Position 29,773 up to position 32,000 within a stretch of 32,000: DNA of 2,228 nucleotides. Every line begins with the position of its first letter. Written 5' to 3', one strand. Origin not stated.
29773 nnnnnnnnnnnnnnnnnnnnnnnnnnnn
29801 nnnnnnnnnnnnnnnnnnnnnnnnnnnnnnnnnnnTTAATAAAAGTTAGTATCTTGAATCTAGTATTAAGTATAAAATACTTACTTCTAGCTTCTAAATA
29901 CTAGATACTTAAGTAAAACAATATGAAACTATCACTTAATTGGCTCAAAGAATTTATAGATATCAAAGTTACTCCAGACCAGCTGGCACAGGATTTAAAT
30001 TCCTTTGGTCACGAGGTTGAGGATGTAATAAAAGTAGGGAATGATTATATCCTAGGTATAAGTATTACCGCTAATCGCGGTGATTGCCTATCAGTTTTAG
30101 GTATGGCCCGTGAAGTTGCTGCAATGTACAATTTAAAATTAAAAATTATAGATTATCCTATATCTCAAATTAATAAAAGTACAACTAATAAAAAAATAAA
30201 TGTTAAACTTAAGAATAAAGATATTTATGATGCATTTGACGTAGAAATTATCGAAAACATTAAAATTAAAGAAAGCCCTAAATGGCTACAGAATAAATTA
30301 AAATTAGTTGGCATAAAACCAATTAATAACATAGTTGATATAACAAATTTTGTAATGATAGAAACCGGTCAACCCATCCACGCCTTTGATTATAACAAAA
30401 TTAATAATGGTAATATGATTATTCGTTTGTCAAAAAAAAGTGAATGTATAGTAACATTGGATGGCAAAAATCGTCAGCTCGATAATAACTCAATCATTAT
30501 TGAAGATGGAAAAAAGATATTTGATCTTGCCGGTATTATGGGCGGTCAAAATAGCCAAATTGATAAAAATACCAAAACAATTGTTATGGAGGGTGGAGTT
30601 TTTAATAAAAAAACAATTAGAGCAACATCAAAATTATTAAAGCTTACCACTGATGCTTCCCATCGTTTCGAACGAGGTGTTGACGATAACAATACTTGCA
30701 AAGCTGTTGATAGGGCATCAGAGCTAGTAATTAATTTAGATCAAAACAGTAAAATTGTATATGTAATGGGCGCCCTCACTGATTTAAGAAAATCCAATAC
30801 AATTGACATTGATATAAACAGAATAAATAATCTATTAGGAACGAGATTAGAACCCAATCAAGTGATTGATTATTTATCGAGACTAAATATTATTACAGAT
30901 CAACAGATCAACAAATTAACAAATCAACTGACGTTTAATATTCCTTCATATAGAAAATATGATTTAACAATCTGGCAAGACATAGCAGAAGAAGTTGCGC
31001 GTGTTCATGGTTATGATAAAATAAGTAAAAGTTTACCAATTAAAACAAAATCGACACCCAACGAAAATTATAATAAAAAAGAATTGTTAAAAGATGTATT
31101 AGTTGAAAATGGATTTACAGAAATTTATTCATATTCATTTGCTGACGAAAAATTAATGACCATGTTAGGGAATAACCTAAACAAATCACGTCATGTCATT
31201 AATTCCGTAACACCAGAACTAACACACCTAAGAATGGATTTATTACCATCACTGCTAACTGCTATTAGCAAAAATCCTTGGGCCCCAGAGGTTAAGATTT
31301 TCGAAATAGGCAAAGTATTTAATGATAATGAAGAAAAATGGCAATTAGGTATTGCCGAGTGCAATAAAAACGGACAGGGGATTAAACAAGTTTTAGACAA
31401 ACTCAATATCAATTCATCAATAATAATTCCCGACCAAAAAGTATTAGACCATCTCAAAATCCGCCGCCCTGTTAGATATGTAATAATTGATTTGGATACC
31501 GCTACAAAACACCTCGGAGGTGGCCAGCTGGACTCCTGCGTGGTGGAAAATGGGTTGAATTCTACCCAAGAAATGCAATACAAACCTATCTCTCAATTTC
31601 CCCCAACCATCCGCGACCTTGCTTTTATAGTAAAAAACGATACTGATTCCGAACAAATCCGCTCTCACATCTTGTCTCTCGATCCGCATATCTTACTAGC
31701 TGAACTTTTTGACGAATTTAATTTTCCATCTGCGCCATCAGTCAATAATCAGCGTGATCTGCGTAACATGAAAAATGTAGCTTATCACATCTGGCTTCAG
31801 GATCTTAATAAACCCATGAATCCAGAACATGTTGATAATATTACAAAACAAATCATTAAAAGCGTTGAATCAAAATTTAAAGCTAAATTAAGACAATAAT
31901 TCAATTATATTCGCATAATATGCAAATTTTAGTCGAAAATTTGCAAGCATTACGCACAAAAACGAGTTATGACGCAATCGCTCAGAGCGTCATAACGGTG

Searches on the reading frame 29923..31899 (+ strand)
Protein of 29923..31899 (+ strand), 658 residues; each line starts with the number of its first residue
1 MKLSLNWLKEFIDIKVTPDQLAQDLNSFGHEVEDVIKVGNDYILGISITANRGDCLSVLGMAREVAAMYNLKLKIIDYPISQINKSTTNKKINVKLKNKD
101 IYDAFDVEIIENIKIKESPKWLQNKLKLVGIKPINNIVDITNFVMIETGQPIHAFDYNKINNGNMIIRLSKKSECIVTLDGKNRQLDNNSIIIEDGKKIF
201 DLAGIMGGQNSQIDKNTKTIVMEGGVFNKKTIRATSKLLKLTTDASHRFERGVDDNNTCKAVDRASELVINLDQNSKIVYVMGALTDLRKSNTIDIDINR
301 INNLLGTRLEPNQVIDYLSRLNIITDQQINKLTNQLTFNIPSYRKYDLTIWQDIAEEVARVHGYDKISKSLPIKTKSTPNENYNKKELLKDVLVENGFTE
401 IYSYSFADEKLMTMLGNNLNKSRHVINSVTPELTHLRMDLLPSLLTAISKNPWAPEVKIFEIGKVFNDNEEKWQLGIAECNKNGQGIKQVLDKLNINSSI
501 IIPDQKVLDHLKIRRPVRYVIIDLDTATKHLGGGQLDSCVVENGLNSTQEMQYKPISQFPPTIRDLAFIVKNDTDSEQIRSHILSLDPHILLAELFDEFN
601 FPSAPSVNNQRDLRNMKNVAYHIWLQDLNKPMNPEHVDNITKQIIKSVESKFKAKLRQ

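Call 95: search_protein_families(library=pfam, proteins=[window:29923-31899:+], max_evalue=0.00001)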
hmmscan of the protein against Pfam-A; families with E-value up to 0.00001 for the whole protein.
window:29923-31899:+ (658 aa): 4 families
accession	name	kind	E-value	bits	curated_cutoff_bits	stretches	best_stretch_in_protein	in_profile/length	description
PF03483.22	B3_4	-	6.9e-61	205.3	29.3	1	106-272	6-172/174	B3/4 domain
PF03484.21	B5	-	6.7e-19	68.3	28.6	1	294-364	1-67/67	tRNA synthetase B5 domain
PF17759.6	tRNA_synthFbeta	-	8.5e-17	61.8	22.4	1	375-483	10-129/214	Phenylalanyl tRNA synthetase beta chain CLM domain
PF03147.19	FDX-ACB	-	3.6e-13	50.2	31.1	1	557-657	1-94/94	Ferredoxin-fold anticodon binding domain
